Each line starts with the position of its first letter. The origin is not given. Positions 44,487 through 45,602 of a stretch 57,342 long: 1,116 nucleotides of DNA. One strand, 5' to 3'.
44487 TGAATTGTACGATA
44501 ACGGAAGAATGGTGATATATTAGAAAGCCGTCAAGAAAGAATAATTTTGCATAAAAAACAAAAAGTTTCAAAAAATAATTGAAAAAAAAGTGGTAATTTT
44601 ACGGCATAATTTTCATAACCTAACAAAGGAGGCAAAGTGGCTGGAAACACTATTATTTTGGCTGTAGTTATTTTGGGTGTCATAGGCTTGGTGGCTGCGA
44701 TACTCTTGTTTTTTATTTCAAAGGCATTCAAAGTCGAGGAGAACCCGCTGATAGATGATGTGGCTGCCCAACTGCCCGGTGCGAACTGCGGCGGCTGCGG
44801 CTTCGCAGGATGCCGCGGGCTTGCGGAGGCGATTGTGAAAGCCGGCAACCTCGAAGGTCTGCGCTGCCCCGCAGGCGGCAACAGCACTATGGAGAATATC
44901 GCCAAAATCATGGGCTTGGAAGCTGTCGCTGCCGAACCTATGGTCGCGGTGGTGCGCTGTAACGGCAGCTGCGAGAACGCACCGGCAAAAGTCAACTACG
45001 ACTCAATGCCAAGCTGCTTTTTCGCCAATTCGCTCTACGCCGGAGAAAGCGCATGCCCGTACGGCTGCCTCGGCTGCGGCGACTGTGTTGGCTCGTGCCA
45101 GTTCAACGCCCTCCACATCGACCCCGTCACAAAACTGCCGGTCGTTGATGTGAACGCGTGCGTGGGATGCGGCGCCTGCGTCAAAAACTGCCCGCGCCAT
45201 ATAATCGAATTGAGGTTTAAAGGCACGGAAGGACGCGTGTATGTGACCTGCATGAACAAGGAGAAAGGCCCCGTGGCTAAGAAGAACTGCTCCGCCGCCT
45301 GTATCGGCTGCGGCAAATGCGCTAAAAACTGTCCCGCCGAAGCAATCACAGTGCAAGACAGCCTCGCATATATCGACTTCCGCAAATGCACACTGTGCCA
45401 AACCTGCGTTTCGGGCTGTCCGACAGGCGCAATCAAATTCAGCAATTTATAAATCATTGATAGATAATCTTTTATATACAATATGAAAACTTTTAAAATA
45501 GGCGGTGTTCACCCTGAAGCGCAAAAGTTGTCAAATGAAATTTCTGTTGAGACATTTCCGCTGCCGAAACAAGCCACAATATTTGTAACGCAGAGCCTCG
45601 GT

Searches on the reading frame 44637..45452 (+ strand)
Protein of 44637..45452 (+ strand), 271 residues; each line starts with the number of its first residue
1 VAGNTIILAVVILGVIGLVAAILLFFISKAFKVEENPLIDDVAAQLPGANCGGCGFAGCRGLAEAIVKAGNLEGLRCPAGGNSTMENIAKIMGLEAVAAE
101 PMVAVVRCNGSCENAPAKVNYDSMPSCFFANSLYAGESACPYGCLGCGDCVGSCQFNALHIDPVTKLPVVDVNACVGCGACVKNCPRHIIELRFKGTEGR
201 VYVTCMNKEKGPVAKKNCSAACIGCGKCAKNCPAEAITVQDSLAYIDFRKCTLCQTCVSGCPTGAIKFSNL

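Call 75: search_protein_families(library=pfam, proteins=[window:44637-45452:+], max_evalue=0.001)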
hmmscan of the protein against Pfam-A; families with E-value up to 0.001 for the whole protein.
window:44637-45452:+ (271 aa): 13 families
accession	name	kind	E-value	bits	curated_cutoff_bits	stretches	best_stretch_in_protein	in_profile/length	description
PF00037.32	Fer4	-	7.6e-19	67.1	21.1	3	245-267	2-24/24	4Fe-4S binding domain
PF12838.12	Fer4_7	-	1.8e-18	67.1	27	3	222-265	2-52/52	4Fe-4S dicluster domain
PF13187.11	Fer4_9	-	8.1e-16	58.2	27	2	221-266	1-52/52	4Fe-4S dicluster domain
PF14697.11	Fer4_21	-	8.6e-14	51.9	35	2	144-191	8-58/59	4Fe-4S dicluster domain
PF13237.11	Fer4_10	-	8.5e-12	45.3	25.5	2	143-186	8-53/53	4Fe-4S dicluster domain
PF12837.12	Fer4_6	-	2.7e-11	43.3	25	2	168-190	2-24/24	4Fe-4S binding domain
PF13484.11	Fer4_16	-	3.5e-10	41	30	1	175-234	2-65/66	4Fe-4S double cluster binding domain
PF04060.18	FeS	-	4.4e-09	36.4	23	1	46-68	1-23/33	Putative Fe-S cluster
PF12797.12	Fer4_2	-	8.6e-09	35.2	24.5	2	168-186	3-21/22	4Fe-4S binding domain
PF13534.11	Fer4_17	-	6e-08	33.6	22.2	1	174-235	1-59/61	4Fe-4S dicluster domain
PF12800.12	Fer4_4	-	6.1e-06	26.6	24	0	174-186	3-15/17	4Fe-4S binding domain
PF13183.11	Fer4_8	-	5.8e-05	24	27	1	172-235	2-67/68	4Fe-4S dicluster domain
PF25160.1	LdpA_Fe-S-bd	-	6.8e-05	23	27.6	0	228-267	9-44/49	LdpA Fe-S cluster-binding domain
